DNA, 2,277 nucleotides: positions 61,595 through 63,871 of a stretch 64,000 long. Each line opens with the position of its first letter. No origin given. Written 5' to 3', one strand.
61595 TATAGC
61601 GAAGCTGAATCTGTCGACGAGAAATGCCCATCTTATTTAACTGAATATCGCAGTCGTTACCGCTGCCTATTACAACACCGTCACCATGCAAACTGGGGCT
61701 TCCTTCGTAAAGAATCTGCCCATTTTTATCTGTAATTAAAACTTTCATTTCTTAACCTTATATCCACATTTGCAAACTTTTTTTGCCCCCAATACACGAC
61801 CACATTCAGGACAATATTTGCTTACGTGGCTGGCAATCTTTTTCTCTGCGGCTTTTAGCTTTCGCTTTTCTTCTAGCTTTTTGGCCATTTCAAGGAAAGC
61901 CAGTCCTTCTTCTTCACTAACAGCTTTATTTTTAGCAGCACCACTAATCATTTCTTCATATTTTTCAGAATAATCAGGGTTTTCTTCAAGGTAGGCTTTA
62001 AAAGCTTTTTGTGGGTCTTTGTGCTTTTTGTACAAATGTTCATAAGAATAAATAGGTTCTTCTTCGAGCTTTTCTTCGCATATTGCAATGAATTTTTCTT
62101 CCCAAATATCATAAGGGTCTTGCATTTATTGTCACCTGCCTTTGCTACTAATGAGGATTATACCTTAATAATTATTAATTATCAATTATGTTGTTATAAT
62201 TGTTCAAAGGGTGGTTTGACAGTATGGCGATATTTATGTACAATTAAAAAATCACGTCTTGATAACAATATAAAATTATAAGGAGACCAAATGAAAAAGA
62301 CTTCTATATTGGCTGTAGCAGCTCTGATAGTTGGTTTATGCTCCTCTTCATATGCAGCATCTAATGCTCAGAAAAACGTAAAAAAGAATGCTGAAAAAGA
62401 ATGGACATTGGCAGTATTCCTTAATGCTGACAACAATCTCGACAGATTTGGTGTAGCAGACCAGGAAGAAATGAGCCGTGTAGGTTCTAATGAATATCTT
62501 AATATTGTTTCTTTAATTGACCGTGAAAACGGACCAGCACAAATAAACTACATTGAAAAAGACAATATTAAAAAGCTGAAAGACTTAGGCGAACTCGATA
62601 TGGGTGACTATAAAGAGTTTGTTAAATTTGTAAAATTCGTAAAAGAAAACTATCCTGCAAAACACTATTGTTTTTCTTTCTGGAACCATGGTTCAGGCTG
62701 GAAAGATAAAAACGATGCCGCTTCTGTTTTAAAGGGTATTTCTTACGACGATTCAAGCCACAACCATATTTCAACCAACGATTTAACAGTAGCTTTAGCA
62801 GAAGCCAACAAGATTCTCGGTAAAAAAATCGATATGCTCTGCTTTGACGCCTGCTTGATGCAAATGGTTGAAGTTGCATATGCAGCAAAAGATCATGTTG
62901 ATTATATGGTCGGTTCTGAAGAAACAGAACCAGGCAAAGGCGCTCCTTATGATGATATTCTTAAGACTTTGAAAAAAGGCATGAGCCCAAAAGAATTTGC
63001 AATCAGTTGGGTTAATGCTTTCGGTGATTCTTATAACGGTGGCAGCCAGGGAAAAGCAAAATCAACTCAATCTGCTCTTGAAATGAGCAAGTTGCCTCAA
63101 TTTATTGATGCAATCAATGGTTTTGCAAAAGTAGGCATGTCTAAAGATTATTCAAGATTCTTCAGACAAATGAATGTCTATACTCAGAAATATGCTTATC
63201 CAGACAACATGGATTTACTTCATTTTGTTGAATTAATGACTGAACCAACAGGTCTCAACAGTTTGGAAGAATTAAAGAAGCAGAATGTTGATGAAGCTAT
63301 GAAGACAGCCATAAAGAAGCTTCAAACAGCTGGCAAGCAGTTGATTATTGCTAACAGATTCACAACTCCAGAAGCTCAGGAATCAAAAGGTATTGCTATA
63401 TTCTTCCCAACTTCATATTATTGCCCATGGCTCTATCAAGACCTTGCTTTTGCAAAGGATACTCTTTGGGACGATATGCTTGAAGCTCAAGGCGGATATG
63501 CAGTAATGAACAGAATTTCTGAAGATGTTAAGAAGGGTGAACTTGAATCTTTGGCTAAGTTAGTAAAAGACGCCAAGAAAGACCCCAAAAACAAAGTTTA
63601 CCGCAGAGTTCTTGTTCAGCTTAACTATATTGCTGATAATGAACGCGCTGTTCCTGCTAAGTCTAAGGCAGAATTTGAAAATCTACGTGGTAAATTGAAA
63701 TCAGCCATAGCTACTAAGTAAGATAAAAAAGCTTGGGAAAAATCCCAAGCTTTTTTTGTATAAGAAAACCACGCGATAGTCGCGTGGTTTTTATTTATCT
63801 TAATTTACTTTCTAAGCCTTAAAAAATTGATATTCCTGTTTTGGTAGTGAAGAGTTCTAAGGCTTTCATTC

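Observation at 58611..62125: Three-gene operon: zinc-ribbon protein, then FHA-GAF-degenerate-GGDEF, then coiled-coil/DUF2325-like protein; a signalling/effector module of unknown function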

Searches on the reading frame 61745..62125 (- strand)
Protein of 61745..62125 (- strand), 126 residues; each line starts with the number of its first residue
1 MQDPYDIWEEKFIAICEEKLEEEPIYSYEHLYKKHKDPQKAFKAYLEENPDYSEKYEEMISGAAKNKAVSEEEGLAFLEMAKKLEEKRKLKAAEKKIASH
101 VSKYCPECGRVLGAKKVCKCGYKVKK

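Call 3: search_protein_families(library=pfam, proteins=[window:61745-62125:-], max_evalue=0.1)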
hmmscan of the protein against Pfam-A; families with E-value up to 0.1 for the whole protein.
window:61745-62125:- (126 aa): 1 family
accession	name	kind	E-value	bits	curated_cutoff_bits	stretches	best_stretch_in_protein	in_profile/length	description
PF10865.14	DUF2703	-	0.054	14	23.6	1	70-119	45-99/120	Domain of unknown function (DUF2703)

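Call 4: search_protein_families(library=ncbifam, proteins=[window:61745-62125:-], max_evalue=0.1)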
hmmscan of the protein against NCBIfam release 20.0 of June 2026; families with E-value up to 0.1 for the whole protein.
window:61745-62125:- (126 aa): 0 families

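Call 5: search_protein_families(library=padloc, proteins=[window:61745-62125:-], max_evalue=0.1)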
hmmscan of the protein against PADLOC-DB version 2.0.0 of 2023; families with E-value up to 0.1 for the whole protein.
window:61745-62125:- (126 aa): 1 family
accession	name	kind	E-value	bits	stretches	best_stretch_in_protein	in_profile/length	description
PDLC00326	PtuB1|PtuB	-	0.0062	14.5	1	10-70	46-101/197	Unknown function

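Call 26: find_homologous_proteins(query=window:61745-62125:-)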
Query window:61745-62125:- (126 aa): 33 proteins with E <= 0.001 among 40 candidates.
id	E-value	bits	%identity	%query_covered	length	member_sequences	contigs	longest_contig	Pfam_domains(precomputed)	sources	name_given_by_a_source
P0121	9.0e-72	257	96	100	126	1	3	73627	-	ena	-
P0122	1.2e-68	247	90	100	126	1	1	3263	-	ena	-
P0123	1.9e-68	246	91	100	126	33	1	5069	-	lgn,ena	-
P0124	1.4e-67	244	91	100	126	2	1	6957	-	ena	-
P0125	6.0e-67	242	90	100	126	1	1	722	-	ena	-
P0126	2.0e-66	240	89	100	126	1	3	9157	-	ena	-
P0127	7.3e-66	238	88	100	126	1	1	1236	-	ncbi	-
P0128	1.2e-63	231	83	100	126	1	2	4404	-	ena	-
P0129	2.9e-63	230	83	100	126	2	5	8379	-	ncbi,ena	-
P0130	1.9e-62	227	86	100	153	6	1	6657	-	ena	-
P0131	2.0e-62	227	84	100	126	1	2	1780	-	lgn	-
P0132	1.3e-57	211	78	100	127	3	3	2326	-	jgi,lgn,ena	jgi:RNA polymerase-binding transcription factor DksA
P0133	8.0e-57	209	78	99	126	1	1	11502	-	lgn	-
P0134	1.2e-54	202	76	98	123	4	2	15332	-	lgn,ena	-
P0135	1.3e-54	202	79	99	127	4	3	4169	-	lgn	-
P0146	5.0e-38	148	59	98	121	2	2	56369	-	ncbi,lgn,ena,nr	ncbi:MAG: hypothetical protein EOM80_11485 [Erysipelotrichia bacterium]|nr:hypothetical protein [Ery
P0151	1.4e-29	121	58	94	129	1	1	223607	-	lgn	-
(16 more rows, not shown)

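Call 29: find_encoding_contigs(protein=P0151, flank=6000, max_places=1)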
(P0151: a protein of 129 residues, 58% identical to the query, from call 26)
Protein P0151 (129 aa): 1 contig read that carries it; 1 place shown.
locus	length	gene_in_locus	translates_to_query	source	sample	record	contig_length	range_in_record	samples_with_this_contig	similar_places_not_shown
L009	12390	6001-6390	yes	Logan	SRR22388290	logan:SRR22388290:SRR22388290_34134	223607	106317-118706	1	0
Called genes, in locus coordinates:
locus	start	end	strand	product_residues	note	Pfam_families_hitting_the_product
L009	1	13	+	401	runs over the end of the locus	-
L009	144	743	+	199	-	PF00440:TetR_N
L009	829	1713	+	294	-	PF01963:TraB_PrgY_gumN (faint)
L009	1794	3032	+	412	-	PF01139:RtcB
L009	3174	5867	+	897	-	PF04392:ABC_sub_bind, PF00989:PAS, PF08448:PAS_4, PF13188:PAS_8 (faint), PF13426:PAS_9, PF00512:HisKA, PF02518:HATPase_c, PF00072:Response_reg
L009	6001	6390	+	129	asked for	-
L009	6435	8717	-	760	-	PF04280:Tim44, PF05099:TerB (faint)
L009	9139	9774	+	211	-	PF02525:Flavodoxin_2, PF03358:FMN_red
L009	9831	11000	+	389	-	PF00248:Aldo_ket_red, PF13746:Fer4_18 (faint), PF13183:Fer4_8 (weak), PF13187:Fer4_9, PF13237:Fer4_10 (faint), PF13534:Fer4_17 (weak)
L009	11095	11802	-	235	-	PF08713:DNA_alkylation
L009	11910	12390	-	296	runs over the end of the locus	PF01569:PAP2, PF14378:PAP2_3 (weak)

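Call 30: find_encoding_contigs(protein=P0146, flank=6000, max_places=1)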
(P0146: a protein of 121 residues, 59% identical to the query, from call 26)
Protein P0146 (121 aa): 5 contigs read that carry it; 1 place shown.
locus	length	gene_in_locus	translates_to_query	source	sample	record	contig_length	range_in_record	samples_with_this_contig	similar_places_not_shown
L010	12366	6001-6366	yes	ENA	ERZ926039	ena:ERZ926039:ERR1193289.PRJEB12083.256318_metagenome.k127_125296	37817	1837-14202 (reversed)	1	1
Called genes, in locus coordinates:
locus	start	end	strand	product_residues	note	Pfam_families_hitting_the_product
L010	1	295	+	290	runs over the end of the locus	PF08239:SH3_3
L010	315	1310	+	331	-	-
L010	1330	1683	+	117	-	PF06347:SH3_4, PF08239:SH3_3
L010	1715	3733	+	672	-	-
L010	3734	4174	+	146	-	-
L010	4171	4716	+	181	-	-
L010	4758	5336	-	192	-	PF03692:CxxCxxCC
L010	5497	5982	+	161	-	-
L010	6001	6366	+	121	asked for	-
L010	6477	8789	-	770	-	PF04280:Tim44, PF05099:TerB (faint)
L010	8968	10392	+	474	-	PF07238:PilZ (weak)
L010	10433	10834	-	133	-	-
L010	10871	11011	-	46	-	-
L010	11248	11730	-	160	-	PF08238:Sel1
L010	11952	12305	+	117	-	-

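Call 80: predict_structure(alignment_id=A3)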
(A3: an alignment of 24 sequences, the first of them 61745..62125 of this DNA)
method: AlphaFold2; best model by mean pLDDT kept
length: 126 residues; sequences in the alignment: 24
mean_pLDDT: 67.0   pTM: 0.40
mean pLDDT of the five models: 67.0, 65.8, 65.5, 64.6, 60.9
residues with pLDDT >= 90: 0; 70-90: 61; 50-70: 54; < 50: 11
segments of 3 or more residues with pLDDT < 50: 63-71
pLDDT, mean of each block of 10 residues (from residue 1): 77 77 72 78 77 62 48 51 56 58 72 75 70
secondary structure, 60 per line:
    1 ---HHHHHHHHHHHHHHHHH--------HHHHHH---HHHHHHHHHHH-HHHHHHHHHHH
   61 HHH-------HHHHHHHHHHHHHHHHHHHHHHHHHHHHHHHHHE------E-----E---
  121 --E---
elements in order: H4-20 H29-34 H38-48 H50-63 H71-103

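Call 83: fold_search(model_id=the predicted structure, library=pdb)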
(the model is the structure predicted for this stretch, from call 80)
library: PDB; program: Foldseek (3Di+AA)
matches with E <= 10: 21; with E <= 0.001: 0
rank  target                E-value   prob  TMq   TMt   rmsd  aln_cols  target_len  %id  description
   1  3q20_B                1.9e+00  0.11  0.24  0.27  11.9        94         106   16  Crystal structure of RbcX C103A mutant from Thermosynechococcus elongatus (released 2011-01-26)
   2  3q20_A                3.6e+00  0.09  0.25  0.27  12.6        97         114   15  Crystal structure of RbcX C103A mutant from Thermosynechococcus elongatus (released 2011-01-26)
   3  3m3w_A                4.4e+00  0.08  0.23  0.11  15.5        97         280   11  Crystal structure of mouse PACSIN3 BAR domain mutant (released 2011-03-16)
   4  5jqu_C                4.4e+00  0.05  0.23  0.07  22.6       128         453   14  Crystal structure of Cytochrome P450 BM3 heme domain G265F/T269V/L272W/L322I/F405M/A406S (WIVS-FM) variant with iron(I (released 2016-09-28)
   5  9rgx_A                4.4e+00  0.04  0.19  0.24  16.7        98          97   19  X-ray crystal structure of a de novo designed single-chain antiparallel 3-helix coiled-coil bundle, sc-apCC3-ACW (released 2025-09-03)
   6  2x7y_A                4.4e+00  0.03  0.20  0.07  17.7       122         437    9  P450 BM3 F87A in complex with DMSO (released 2011-03-23)
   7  9yv5                  6.1e+00  0.04  0.19  0.06  12.9        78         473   12  Crystal structure of cytochrome P450 enzyme Bmp7 (released 2026-01-07)
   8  1smi_B                6.5e+00  0.02  0.18  0.06  20.7       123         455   16  A single mutation of P450 BM3 induces the conformational rearrangement seen upon substrate-binding in wild-type enzyme (released 2004-06-08)
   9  5bs2_A                6.9e+00  0.04  0.23  0.25  11.8       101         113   10  Crystal structure of RbcX-IIa from Chlamydomonas reinhardtii in complex with RbcL C-terminal tail (released 2015-08-05)
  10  3ekd_A                6.9e+00  0.01  0.18  0.07  17.5       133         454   13  Crystal structure of the A264M heme domain of cytochrome P450 BM3 (released 2008-12-30)
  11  2pem_B                7.9e+00  0.06  0.28  0.30  12.9        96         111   14  Crystal structure of RbcX in complex with substrate (released 2007-07-10)
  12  4r1h_B                7.9e+00  0.04  0.26  0.28   9.5       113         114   18  GntR family transcriptional regulator from Listeria monocytogenes (released 2014-08-20)
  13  7wjg_A                8.4e+00  0.05  0.25  0.16  11.1       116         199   16  Streptococcus mutans BusR transcriptional factor (released 2023-01-11)
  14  7b5t_A                8.4e+00  0.04  0.23  0.16  10.4       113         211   13  S. agalactiae BusR transcription factor (released 2021-08-11)
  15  5ipl_F                8.9e+00  0.02  0.17  0.09   8.3        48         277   19  SigmaS-transcription initiation complex with 4-nt nascent RNA (released 2016-03-30)
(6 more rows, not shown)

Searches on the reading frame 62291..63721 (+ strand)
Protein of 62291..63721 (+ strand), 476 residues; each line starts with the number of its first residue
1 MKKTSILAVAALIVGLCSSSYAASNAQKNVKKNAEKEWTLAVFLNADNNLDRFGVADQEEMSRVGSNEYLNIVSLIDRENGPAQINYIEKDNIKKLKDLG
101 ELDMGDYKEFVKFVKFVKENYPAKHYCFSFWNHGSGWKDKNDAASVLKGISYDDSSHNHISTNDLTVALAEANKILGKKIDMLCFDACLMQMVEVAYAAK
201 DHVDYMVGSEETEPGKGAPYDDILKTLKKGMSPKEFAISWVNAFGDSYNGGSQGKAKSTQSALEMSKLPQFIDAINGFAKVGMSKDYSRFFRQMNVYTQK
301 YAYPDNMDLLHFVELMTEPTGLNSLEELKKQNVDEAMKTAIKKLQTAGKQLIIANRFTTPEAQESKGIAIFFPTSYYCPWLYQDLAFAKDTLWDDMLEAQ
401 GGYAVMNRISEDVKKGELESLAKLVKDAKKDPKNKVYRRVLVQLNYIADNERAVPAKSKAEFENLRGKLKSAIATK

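Call 3: search_protein_families(library=pfam, proteins=[window:62291-63721:+], max_evalue=0.1)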
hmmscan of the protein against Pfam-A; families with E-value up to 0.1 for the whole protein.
window:62291-63721:+ (476 aa): 1 family
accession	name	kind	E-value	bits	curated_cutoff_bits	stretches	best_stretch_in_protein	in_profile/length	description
PF03415.19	Peptidase_C11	-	3.2e-55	188.6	25.8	1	42-398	1-357/359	Clostripain family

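Call 4: search_protein_families(library=ncbifam, proteins=[window:62291-63721:+], max_evalue=0.1)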
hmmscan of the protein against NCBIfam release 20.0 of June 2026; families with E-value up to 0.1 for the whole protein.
window:62291-63721:+ (476 aa): 3 families
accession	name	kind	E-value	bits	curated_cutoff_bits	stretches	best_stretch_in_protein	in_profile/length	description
TIGR02806.2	clostrip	equivalog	1.1e-20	74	550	1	101-230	90-224/472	clostripain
TIGR03604.1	TOMM_cyclo_SagD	subfamily_domain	0.028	13.3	219.25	1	284-364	247-323/377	thiazole/oxazole-forming peptide maturase, SagD family component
NF001985.0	PRK00777.1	subfamily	0.029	14.4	104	0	11-57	33-79/157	pantetheine-phosphate adenylyltransferase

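Call 5: search_protein_families(library=padloc, proteins=[window:62291-63721:+], max_evalue=0.1)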
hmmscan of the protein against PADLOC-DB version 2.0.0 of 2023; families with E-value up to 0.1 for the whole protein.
window:62291-63721:+ (476 aa): 0 families
